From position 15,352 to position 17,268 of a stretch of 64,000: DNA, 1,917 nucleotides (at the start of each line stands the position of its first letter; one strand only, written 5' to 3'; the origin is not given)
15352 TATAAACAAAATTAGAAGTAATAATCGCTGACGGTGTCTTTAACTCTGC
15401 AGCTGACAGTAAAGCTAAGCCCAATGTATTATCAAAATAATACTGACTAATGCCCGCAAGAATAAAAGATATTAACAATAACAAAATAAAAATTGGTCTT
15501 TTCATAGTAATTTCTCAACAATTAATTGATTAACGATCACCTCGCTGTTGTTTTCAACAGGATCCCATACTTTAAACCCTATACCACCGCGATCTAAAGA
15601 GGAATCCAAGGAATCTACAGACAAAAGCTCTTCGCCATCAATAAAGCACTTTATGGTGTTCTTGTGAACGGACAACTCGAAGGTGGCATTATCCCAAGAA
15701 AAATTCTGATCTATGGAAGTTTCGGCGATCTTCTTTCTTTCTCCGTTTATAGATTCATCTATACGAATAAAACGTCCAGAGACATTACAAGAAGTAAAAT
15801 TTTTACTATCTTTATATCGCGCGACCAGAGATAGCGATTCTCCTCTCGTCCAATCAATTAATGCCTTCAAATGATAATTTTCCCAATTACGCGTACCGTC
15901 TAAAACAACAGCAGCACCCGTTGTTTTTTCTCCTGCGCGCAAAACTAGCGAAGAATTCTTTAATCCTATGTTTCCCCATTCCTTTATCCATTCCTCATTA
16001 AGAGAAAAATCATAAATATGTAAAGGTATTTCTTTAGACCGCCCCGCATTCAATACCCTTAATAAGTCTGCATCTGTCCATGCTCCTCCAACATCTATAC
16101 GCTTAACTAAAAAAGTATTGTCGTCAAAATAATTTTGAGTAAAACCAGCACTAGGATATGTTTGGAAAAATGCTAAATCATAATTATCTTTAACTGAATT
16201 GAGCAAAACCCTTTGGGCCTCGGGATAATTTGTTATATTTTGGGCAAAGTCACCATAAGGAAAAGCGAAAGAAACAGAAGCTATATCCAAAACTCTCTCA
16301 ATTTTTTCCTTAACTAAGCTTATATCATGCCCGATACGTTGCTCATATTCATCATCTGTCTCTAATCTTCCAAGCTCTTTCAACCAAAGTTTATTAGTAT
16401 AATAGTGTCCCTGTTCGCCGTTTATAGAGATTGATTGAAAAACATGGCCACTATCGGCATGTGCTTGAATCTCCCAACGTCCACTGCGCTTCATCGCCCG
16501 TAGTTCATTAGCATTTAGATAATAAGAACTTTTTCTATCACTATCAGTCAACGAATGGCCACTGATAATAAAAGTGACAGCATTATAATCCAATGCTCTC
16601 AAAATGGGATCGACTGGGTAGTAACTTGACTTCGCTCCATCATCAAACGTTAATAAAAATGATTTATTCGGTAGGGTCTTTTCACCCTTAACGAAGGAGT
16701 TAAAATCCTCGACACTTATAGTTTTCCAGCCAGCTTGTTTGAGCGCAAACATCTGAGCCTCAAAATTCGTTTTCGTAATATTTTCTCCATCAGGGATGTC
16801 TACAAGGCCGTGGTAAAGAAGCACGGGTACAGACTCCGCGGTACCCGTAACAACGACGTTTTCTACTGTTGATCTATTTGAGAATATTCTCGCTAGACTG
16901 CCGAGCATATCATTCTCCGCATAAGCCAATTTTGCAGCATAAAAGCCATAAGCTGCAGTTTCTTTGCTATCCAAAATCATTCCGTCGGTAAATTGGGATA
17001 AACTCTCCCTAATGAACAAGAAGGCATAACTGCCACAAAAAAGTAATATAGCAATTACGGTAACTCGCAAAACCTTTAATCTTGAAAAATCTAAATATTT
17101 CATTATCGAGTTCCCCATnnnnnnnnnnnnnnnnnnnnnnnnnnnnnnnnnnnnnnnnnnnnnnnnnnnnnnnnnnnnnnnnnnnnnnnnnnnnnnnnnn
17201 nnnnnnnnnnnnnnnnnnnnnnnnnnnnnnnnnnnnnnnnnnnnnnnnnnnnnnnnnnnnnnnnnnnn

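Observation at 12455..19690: Seven-gene synthase-dependent exopolysaccharide operon combining a PgaC/HasA-like synthase, a PgaB-like deacetylase, a sugar dehydrogenase and a GH6 glycanase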

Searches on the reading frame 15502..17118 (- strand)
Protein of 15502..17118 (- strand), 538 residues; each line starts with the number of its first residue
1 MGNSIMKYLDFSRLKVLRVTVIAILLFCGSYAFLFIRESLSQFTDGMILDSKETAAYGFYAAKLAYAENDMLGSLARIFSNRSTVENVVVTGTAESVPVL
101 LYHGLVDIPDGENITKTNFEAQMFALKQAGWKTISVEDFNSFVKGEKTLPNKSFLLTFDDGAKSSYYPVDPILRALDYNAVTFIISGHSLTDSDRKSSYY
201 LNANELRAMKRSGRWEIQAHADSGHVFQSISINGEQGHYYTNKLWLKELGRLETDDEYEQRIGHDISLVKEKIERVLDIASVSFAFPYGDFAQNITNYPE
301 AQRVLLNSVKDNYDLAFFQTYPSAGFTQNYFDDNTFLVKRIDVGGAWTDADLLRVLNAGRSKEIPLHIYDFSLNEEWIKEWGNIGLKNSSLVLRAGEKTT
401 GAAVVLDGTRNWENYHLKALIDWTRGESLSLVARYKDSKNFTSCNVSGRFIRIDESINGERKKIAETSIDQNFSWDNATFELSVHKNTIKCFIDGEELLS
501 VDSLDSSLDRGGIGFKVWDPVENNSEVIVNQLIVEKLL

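Call 4: search_protein_families(library=pfam, proteins=[window:15502-17118:-], max_evalue=0.01)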
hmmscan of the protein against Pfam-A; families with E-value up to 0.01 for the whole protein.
window:15502-17118:- (538 aa): 1 family
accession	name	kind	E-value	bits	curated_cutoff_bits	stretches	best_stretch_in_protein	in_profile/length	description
PF01522.26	Polysacc_deac_1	-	5.5e-13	49.4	23.1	1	147-297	2-114/124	Polysaccharide deacetylase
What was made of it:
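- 15502..17118 (-): Membrane-anchored polysaccharide de-N-acetylase (538 aa; 533 aa from the alternative start at 17103). It has an N-terminal helix, a PgaB-like CE4 domain (about residues 99-370) and a CBM66/lectin-like beta-sandwich (about residues 377-536). Pfam Polysacc_deac_1 (call 4).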

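Call 5: search_protein_families(library=ncbifam, proteins=[window:15502-17118:-], max_evalue=0.01)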
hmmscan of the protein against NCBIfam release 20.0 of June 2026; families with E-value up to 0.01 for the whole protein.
window:15502-17118:- (538 aa): 4 families
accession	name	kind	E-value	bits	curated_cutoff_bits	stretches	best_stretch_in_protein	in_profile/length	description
TIGR03938.2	deacetyl_PgaB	equivalog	1.5e-30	106.1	321.9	1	99-297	5-218/621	poly-beta-1,6-N-acetyl-D-glucosamine N-deacetylase PgaB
NF011177.0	PRK14582.1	equivalog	1.1e-25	90.1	923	1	118-291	73-255/671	poly-beta-1,6-N-acetyl-D-glucosamine N-deacetylase PgaB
NF011176.0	PRK14581.1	equivalog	3.3e-15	55.3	1091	1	117-291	72-255/673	poly-beta-1,6-N-acetyl-D-glucosamine N-deacetylase PgaB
TIGR03933.1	PIA_icaB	equivalog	4.6e-12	46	248.35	1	114-227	35-146/245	intercellular adhesin biosynthesis polysaccharide N-deacetylase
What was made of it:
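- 15502..17118 (-): NCBIfam PgaB scores 106 bits against a cut-off of 322 (call 5).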

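Call 21: search_solved_structures(query=window:15502-17118:-, max_evalue=1, show_alignments=1)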
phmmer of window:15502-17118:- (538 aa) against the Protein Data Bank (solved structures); distinct sequences matched with E-value up to 1: 10.
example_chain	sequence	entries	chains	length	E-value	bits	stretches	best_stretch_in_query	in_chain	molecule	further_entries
3vus_A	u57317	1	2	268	2.1e-14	56.1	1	118-290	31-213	Poly-beta-1,6-N-acetyl-D-glucosamine N-deacetylase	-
4f9d_A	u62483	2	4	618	1.4e-13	53.4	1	120-290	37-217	Poly-beta-1,6-N-acetyl-D-glucosamine N-deacetylase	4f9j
5bu6_A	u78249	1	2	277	4.1e-13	51.9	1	105-292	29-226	BpsB (PgaB), Poly-beta-1,6-N-acetyl-D-glucosamine N-deacetylase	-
4u10_A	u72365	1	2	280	7.7e-11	44.4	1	124-292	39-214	Poly-beta-1,6-N-acetyl-D-glucosamine N-deacetylase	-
4wcj_A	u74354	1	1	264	3.9e-06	28.9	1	96-189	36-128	Polysaccharide deacetylase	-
4hd5_A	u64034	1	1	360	5.7e-06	28.3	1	94-223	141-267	Polysaccharide deacetylase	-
4v33_A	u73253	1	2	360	1.2e-05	27.3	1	94-223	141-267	POLYSACCHARIDE DEACETYLASE-LIKE PROTEIN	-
6go1_A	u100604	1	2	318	0.00018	23.4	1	94-233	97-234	Polysaccharide deacetylase-like protein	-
6dq3_A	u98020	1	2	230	0.00025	22.9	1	94-219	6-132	Polysaccharide deacetylase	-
3jvc_A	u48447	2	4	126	0.67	11.6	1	265-331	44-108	Conserved hypothetical membrane lipoprotein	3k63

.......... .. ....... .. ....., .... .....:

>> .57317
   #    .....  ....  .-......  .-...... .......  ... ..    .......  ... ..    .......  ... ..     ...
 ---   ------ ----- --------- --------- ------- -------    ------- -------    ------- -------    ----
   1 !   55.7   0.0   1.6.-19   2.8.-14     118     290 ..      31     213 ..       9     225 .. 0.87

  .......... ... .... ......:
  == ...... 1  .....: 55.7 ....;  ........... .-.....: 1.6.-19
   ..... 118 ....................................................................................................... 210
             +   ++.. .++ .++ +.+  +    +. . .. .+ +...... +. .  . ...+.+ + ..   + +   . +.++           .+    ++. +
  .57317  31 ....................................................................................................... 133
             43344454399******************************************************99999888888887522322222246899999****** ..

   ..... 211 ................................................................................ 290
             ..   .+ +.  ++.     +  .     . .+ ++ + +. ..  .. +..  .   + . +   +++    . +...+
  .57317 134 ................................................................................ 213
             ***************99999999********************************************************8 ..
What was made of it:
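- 15502..17118 (-): PDB sequence hits are PgaB, BpsB and IcaB, and the TFDDG, H..H and PYG motifs are aligned (call 21).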

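Call 47: find_homologous_proteins(query=window:15502-17118:-)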
Query window:15502-17118:- (538 aa): 305 proteins with E <= 0.001 among 8000 candidates; the best 120 are listed.
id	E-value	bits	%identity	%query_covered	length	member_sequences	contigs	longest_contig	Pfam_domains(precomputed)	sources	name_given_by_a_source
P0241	0.0e+0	1203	100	99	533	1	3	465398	PF01522.27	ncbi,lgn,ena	ncbi:MAG: polysaccharide deacetylase family protein [Patescibacteria group bacterium]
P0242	1.3e-185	636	53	98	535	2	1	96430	PF01522.27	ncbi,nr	ncbi:MAG: polysaccharide deacetylase family protein [bacterium]|nr:polysaccharide deacetylase family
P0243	2.2e-179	615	52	99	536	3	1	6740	PF01522.27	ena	-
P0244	4.4e-162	558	44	96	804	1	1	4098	PF01522.27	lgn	-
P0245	3.8e-152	526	44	91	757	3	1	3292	PF01522.27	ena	-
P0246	5.9e-151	522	44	84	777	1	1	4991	PF01522.27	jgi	jgi:biofilm PGA synthesis lipoprotein PgaB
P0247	5.6e-150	518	44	82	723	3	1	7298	PF01522.27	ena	-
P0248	3.3e-146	506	41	99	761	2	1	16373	PF01522.27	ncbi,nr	ncbi:MAG: polysaccharide deacetylase family protein [bacterium]|nr:polysaccharide deacetylase family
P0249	7.6e-144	498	45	98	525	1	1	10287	PF01522.27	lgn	-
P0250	8.9e-139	481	44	100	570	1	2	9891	PF01522.27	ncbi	-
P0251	2.5e-138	480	48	86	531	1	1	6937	PF01522.27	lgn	-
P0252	7.7e-137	475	44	81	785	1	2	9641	PF01522.27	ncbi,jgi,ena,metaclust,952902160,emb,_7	jgi:peptidoglycan/xylan/chitin deacetylase (PgdA/CDA1 family)|metaclust:\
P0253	1.4e-136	474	42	82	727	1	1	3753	PF01522.27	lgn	-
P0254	2.4e-135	470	44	92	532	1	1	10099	PF01522.27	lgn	-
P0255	2.4e-135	470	44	97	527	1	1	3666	PF01522.27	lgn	-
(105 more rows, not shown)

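Call 60: predict_structure(alignment_id=A4)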
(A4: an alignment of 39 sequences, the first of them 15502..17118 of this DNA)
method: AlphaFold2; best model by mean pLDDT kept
length: 538 residues; sequences in the alignment: 39
mean_pLDDT: 88.3   pTM: 0.83
mean pLDDT of the five models: 88.3, 88.0, 87.1, 86.9, 86.6
residues with pLDDT >= 90: 381; 70-90: 90; 50-70: 58; < 50: 9
segments of 3 or more residues with pLDDT < 50: 1-3, 82-84
pLDDT, mean of each block of 10 residues (from residue 1): 52 85 89 68 57 78 75 62 52 90 92 93 95 96 92 96 94 95 95 77 94 96 87 92 95 97 95 96 86 77 93 91 75 85 93 93 90 82 92 96 95 97 96 95 96 96 95 87 97 96 95 97 97 94
secondary structure, 60 per line:
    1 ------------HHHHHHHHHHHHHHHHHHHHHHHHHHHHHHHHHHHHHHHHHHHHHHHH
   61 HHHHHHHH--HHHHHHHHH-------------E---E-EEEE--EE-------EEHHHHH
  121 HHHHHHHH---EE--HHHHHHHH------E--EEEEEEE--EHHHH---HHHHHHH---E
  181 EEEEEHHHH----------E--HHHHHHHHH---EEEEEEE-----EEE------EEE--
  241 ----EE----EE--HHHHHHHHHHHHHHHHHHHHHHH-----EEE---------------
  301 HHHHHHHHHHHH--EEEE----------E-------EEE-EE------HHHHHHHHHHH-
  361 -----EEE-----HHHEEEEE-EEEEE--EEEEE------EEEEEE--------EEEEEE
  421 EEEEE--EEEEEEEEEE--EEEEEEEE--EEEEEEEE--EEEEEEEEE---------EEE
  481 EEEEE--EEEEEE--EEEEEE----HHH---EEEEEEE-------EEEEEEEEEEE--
elements in order: H13-68 H71-79 E99-102 H116-128 H136-143 E153-159 H163-166 H170-176 E180-185 H186-189 H203-211 E215-221 E227-229 E236-238 H255-277 E283-285 H301-312 E315-318 E337-339 H349-359 E366-368 E377-381 E383-387 E390-394 E401-406 E415-425 E428-437 E440-447 E450-457 E460-468 E478-485 E488-493 E496-501 E512-518 E526-536
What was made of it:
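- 15502..17118 (-): The AF2 model has pLDDT 88 (call 60).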

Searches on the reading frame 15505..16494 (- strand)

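Call 19: search_protein_families(library=pfam, proteins=[window:15505-16494:-], max_evalue=10)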
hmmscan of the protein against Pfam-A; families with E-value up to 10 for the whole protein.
seq(330 aa): 2 families
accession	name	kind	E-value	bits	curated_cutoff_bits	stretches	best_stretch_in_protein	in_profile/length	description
PF01522.26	Polysacc_deac_1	-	0.047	14.1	23.1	1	1-89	54-114/124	Polysaccharide deacetylase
PF21435.3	Gln_amidase_like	-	0.13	12.3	27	1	247-322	91-160/171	Shigella glutamine deamidase OspI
